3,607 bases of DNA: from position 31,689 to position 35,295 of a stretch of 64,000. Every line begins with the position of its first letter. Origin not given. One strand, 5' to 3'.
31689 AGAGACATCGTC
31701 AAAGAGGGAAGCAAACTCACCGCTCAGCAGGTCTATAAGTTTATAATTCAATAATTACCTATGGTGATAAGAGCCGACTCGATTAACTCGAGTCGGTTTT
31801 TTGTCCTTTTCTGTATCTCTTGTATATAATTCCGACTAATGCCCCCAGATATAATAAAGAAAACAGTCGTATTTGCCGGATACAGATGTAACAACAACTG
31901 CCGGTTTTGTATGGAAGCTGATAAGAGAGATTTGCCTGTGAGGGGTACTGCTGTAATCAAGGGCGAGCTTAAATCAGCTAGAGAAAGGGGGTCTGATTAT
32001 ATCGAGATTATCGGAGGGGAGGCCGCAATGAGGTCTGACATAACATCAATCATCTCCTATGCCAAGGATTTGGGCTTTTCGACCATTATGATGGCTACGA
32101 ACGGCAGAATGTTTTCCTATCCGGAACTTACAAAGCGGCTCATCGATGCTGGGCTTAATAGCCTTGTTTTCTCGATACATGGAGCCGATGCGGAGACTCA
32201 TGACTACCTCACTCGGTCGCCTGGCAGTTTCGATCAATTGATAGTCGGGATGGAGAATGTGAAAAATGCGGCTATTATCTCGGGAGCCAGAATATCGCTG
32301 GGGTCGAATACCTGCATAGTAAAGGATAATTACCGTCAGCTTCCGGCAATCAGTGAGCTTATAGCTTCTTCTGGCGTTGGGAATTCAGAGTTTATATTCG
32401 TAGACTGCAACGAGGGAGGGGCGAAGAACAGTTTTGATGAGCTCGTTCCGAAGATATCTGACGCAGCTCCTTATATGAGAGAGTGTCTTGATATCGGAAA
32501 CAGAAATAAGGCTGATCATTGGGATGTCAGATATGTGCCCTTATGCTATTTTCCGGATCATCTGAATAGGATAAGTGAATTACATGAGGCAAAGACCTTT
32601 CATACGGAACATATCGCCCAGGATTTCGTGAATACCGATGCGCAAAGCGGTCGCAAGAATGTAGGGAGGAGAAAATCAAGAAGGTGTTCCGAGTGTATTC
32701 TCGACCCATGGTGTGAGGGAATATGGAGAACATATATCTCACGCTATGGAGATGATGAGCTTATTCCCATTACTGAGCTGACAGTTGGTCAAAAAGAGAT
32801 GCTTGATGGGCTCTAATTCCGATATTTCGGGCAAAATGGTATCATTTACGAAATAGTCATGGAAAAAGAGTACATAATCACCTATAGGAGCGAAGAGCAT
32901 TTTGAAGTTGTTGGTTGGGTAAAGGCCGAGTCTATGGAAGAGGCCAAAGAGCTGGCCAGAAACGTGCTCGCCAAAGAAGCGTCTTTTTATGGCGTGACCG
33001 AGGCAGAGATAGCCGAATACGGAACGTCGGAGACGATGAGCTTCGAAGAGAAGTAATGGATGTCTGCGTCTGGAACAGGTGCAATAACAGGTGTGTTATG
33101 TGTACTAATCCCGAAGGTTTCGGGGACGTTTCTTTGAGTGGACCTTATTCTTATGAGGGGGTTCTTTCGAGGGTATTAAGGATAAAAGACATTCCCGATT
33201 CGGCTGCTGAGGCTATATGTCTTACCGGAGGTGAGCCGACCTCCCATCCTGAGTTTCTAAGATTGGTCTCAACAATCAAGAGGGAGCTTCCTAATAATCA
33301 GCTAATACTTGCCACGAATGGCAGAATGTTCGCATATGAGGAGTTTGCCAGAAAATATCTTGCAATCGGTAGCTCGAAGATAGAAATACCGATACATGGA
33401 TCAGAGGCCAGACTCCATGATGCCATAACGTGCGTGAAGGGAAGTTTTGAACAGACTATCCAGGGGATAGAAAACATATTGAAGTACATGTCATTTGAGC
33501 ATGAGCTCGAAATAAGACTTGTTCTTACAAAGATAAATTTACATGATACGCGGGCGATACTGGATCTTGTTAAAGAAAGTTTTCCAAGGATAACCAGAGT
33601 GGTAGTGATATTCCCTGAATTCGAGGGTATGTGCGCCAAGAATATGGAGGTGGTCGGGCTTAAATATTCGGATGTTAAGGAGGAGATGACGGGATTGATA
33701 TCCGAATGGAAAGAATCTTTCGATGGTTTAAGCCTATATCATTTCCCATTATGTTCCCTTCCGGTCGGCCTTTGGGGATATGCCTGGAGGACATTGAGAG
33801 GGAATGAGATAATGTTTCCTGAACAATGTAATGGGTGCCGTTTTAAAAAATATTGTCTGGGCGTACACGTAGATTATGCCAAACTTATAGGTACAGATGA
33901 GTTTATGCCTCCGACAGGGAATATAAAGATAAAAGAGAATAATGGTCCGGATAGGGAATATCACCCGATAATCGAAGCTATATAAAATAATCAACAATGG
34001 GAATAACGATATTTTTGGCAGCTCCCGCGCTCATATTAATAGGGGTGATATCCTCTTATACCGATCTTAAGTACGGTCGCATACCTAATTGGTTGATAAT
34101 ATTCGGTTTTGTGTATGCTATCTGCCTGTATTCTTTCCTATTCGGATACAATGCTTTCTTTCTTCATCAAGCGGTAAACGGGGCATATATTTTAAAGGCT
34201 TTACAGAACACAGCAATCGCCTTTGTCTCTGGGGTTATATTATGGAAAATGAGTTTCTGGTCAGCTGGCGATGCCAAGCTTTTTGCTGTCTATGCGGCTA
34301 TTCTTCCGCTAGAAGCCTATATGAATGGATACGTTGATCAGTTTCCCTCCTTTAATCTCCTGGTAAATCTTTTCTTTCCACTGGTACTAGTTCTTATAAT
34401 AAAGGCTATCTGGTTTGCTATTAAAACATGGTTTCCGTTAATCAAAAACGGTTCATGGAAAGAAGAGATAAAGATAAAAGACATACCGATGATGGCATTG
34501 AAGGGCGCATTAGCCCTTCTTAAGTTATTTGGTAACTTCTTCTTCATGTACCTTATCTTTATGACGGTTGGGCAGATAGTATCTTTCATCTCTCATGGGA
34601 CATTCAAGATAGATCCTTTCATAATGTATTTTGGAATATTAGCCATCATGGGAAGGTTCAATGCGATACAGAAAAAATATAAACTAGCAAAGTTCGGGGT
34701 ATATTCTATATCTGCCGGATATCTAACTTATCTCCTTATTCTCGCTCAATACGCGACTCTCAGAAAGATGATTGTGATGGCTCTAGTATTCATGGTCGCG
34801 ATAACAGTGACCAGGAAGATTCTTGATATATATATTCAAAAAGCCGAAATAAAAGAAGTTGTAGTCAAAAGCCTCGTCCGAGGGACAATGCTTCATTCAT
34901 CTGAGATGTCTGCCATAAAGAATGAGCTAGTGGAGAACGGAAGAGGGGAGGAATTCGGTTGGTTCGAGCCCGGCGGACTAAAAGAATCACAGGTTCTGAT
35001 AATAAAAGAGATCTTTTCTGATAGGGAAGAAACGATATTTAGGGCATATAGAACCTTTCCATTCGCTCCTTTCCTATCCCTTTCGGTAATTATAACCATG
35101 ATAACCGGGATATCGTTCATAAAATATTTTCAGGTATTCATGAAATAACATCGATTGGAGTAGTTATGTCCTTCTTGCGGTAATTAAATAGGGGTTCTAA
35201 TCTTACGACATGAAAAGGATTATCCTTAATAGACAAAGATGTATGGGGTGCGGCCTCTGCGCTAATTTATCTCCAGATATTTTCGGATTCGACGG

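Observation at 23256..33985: Tandem array of nine paralogous ~300-aa radical SAM enzymes (CNNxC.FC / C-terminal CxxCx5C..G.W) of unassigned family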

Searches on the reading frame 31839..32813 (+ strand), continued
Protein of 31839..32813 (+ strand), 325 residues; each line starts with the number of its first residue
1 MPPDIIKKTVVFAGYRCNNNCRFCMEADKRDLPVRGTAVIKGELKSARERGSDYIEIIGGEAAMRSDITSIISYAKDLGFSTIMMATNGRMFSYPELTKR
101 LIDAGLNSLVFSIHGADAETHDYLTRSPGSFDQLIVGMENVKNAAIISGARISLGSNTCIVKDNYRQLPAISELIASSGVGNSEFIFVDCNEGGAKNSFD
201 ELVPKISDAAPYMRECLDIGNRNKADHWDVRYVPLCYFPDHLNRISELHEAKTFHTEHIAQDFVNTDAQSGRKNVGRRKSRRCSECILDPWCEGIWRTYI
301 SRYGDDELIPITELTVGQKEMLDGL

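Call 54: search_protein_families(library=ncbifam, proteins=[L010:8988-9944:+, L011:11027-11962:+, L030:3025-3966:+, L030:317-1213:+], max_evalue=1e-10)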
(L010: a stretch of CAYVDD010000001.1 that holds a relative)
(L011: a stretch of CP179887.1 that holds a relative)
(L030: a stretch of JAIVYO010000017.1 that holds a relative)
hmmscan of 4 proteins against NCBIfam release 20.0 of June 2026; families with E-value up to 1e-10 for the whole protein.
L010:8988-9944:+ (319 aa): 31 families (the best 25 are shown)
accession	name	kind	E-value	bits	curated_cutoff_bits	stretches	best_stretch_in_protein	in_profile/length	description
NF038332.1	rSAM_rare_HxsC4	exception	1.6e-33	116.3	500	1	32-232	22-223/335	radical SAM protein HxsC4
TIGR03977.1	rSAM_pair_HxsC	equivalog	4.6e-33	114.3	267.9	1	33-304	34-290/292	His-Xaa-Ser system radical SAM maturase HxsC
TIGR04347.1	pseudo_SAM_Halo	equivalog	5.6e-22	78.5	525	1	31-206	45-215/390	TIGR04347 family pseudo-SAM/SPASM protein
TIGR04545.1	rSAM_ahbD_hemeb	equivalog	2.1e-21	76.7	500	1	33-203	9-175/339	heme b synthase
TIGR04055.1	rSAM_NirJ2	equivalog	8.8e-21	74.8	500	1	33-209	9-180/326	putative heme d1 biosynthesis radical SAM protein NirJ2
TIGR04546.1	rSAM_ahbC_deAc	equivalog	9.5e-21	74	650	1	32-193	47-203/390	12,18-didecarboxysiroheme deacetylase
TIGR02668.1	moaA_archaeal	equivalog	1.2e-20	73.7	325.25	1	33-224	19-207/303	GTP 3',8-cyclase MoaA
TIGR04054.1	rSAM_NirJ1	equivalog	1.3e-20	73.4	650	1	30-202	42-209/387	putative heme d1 biosynthesis radical SAM protein NirJ1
TIGR04053.2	TIGR04053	equivalog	1.9e-20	73.5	395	1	34-205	18-188/366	TIGR04053 family radical SAM/SPASM domain-containing protein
TIGR02666.1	moaA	equivalog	3.9e-20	72.1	284.05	1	33-203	19-192/336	GTP 3',8-cyclase MoaA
TIGR04317.1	W_rSAM_matur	equivalog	8.7e-19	67.8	380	1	33-200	13-181/349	tungsten cofactor oxidoreductase radical SAM maturase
TIGR02109.1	PQQ_syn_pqqE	equivalog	2.4e-18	66.2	381.35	1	31-223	14-202/358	pyrroloquinoline quinone biosynthesis protein PqqE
NF001199.0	PRK00164.2-1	equivalog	3.7e-18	65.7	231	1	33-192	21-177/308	GTP 3',8-cyclase MoaA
TIGR04133.1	rSAM_w_lipo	hypoth_equivalog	2.6e-17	62.8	425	1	24-212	24-211/350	TIGR04133 family radical SAM/SPASM protein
TIGR04051.1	rSAM_NirJ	equivalog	4.4e-17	62.1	515.45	1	31-207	9-180/354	heme d1 biosynthesis radical SAM protein NirJ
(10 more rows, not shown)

L011:11027-11962:+ (312 aa): 9 families
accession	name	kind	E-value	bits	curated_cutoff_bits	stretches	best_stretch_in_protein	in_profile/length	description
NF038332.1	rSAM_rare_HxsC4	exception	2e-22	79.8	500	1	16-177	24-182/335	radical SAM protein HxsC4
TIGR03977.1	rSAM_pair_HxsC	equivalog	1.7e-20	73.1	267.9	1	13-184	32-199/292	His-Xaa-Ser system radical SAM maturase HxsC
TIGR04545.1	rSAM_ahbD_hemeb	equivalog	8.5e-20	71.4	500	1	14-178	8-164/339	heme b synthase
TIGR02668.1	moaA_archaeal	equivalog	8.9e-16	57.7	325.25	1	12-204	16-203/303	GTP 3',8-cyclase MoaA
TIGR04053.2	TIGR04053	equivalog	1.6e-15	57.2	395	1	44-178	45-175/366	TIGR04053 family radical SAM/SPASM domain-containing protein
NF001199.0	PRK00164.2-1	equivalog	2e-14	53.5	231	1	12-205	18-207/308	GTP 3',8-cyclase MoaA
TIGR04051.1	rSAM_NirJ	equivalog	1.9e-13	50.1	515.45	1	42-179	34-166/354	heme d1 biosynthesis radical SAM protein NirJ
TIGR04055.1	rSAM_NirJ2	equivalog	9.3e-12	45.1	500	1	37-176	26-161/326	putative heme d1 biosynthesis radical SAM protein NirJ2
TIGR02666.1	moaA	equivalog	2.5e-11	43.1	284.05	1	16-179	20-183/336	GTP 3',8-cyclase MoaA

L030:3025-3966:+ (314 aa): 34 families (the best 25 are shown)
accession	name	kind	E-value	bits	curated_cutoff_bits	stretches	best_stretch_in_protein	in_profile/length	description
NF038332.1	rSAM_rare_HxsC4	exception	3.2e-41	141.6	500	1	9-293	14-324/335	radical SAM protein HxsC4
TIGR03977.1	rSAM_pair_HxsC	equivalog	5.2e-29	101.1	267.9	1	11-233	27-253/292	His-Xaa-Ser system radical SAM maturase HxsC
TIGR04545.1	rSAM_ahbD_hemeb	equivalog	1.2e-27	97.3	500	1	17-211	8-200/339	heme b synthase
TIGR02668.1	moaA_archaeal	equivalog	2.9e-27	95.4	325.25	1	13-226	14-225/303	GTP 3',8-cyclase MoaA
NF001199.0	PRK00164.2-1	equivalog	2.8e-22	79.2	231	1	15-172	18-175/308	GTP 3',8-cyclase MoaA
TIGR04466.1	rSAM_BlsE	equivalog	3.2e-22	79.4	400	1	18-181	12-171/327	cytosylglucuronate decarboxylase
TIGR02666.1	moaA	equivalog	1.8e-21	76.5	284.05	1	18-191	19-198/336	GTP 3',8-cyclase MoaA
TIGR04055.1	rSAM_NirJ2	equivalog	2.9e-21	76.4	500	1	18-196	9-185/326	putative heme d1 biosynthesis radical SAM protein NirJ2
TIGR04053.2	TIGR04053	equivalog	1.4e-20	73.8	395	1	19-196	18-197/366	TIGR04053 family radical SAM/SPASM domain-containing protein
TIGR04546.1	rSAM_ahbC_deAc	equivalog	5e-20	71.6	650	1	18-174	48-202/390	12,18-didecarboxysiroheme deacetylase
TIGR04051.1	rSAM_NirJ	equivalog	1.1e-19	70.7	515.45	1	18-173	11-164/354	heme d1 biosynthesis radical SAM protein NirJ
TIGR04054.1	rSAM_NirJ1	equivalog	3.8e-18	65.3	650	1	18-174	45-199/387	putative heme d1 biosynthesis radical SAM protein NirJ1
TIGR04347.1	pseudo_SAM_Halo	equivalog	4e-18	65.8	525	1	18-175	47-202/390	TIGR04347 family pseudo-SAM/SPASM protein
TIGR04251.1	SCM_rSAM_ScmF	equivalog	4.4e-18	65.8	400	1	13-178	8-175/353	SynChlorMet cassette radical SAM/SPASM protein ScmF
NF045646.2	rSAM_Se_TrsS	equivalog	6.3e-18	64.5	490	1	18-172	95-251/441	radical SAM (seleno)protein TrsS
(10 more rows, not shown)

L030:317-1213:+ (299 aa): 26 families (the best 25 are shown)
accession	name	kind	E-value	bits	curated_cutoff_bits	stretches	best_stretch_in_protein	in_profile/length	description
NF038332.1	rSAM_rare_HxsC4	exception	3.6e-50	171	500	1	3-296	14-335/335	radical SAM protein HxsC4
TIGR03977.1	rSAM_pair_HxsC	equivalog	6.2e-30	104.1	267.9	1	12-227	34-254/292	His-Xaa-Ser system radical SAM maturase HxsC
TIGR04545.1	rSAM_ahbD_hemeb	equivalog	7.6e-22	78.2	500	1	9-185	6-182/339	heme b synthase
NF045574.1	sacti_mat_StsB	exception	8.2e-22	77.7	625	1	12-176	105-267/466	StsB family radical SAM/SPASM domain sactipeptide maturase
TIGR02668.1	moaA_archaeal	equivalog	2e-21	76.3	325.25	1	4-196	11-205/303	GTP 3',8-cyclase MoaA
TIGR04055.1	rSAM_NirJ2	equivalog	4.8e-20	72.4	500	1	12-185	9-181/326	putative heme d1 biosynthesis radical SAM protein NirJ2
TIGR04466.1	rSAM_BlsE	equivalog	6.4e-19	68.6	400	1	3-178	3-175/327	cytosylglucuronate decarboxylase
TIGR02109.1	PQQ_syn_pqqE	equivalog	9e-19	67.6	381.35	1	8-198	12-202/358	pyrroloquinoline quinone biosynthesis protein PqqE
TIGR04053.2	TIGR04053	equivalog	1.3e-18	67.4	395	1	13-184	18-192/366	TIGR04053 family radical SAM/SPASM domain-containing protein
TIGR04054.1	rSAM_NirJ1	equivalog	2.4e-18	66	650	1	12-171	45-203/387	putative heme d1 biosynthesis radical SAM protein NirJ1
TIGR04051.1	rSAM_NirJ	equivalog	1.9e-17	63.3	515.45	1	13-182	12-180/354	heme d1 biosynthesis radical SAM protein NirJ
TIGR04317.1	W_rSAM_matur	equivalog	9.9e-17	61.1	380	1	3-185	4-191/349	tungsten cofactor oxidoreductase radical SAM maturase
NF001199.0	PRK00164.2-1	equivalog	1.1e-16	60.9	231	1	5-161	14-171/308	GTP 3',8-cyclase MoaA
NF045646.2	rSAM_Se_TrsS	equivalog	1.2e-16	60.4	490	1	8-163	91-249/441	radical SAM (seleno)protein TrsS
TIGR04347.1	pseudo_SAM_Halo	equivalog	6.4e-16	58.6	525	1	12-176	47-210/390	TIGR04347 family pseudo-SAM/SPASM protein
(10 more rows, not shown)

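Call 89: find_related_loci(query=A2, collection=viral_contigs, flank=8000)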
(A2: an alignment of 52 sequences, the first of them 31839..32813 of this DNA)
Query A2 (325 aa) in viral_contigs; peptide patterns used: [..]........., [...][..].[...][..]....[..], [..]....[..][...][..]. (x = any residue, [..] = any of these).
170 stretches matched a pattern, but none encodes a relative of the query by tblastn (E <= 1e-3).

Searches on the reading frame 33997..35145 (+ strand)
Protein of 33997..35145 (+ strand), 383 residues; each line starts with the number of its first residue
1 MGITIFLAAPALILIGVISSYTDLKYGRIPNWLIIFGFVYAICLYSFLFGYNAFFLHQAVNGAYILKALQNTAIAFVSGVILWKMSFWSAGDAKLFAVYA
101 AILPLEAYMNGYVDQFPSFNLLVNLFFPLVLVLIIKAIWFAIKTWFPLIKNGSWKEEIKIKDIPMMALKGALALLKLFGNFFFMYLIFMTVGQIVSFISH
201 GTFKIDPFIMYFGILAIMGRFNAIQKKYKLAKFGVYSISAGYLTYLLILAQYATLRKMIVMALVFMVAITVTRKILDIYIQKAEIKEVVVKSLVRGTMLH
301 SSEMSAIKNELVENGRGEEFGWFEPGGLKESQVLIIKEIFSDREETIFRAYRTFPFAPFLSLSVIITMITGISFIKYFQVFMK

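Call 6: search_protein_families(library=ncbifam, proteins=[window:33997-35145:+], max_evalue=0.001)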
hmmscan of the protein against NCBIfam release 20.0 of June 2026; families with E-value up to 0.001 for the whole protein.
window:33997-35145:+ (383 aa): 0 families

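Call 47: search_protein_families(library=pfam, proteins=[window:33997-35145:+], max_evalue=0.01)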
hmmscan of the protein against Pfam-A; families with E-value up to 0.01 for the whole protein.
window:33997-35145:+ (383 aa): 1 family
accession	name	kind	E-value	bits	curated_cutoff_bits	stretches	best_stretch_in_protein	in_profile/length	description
PF01478.23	Peptidase_A24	-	7.5e-09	36.4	26.5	1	12-122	3-89/104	Type IV leader peptidase family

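Call 48: search_protein_families(library=padloc, proteins=[window:33997-35145:+], max_evalue=0.001)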
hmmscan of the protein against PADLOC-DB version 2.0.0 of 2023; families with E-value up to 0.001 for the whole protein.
window:33997-35145:+ (383 aa): 0 families
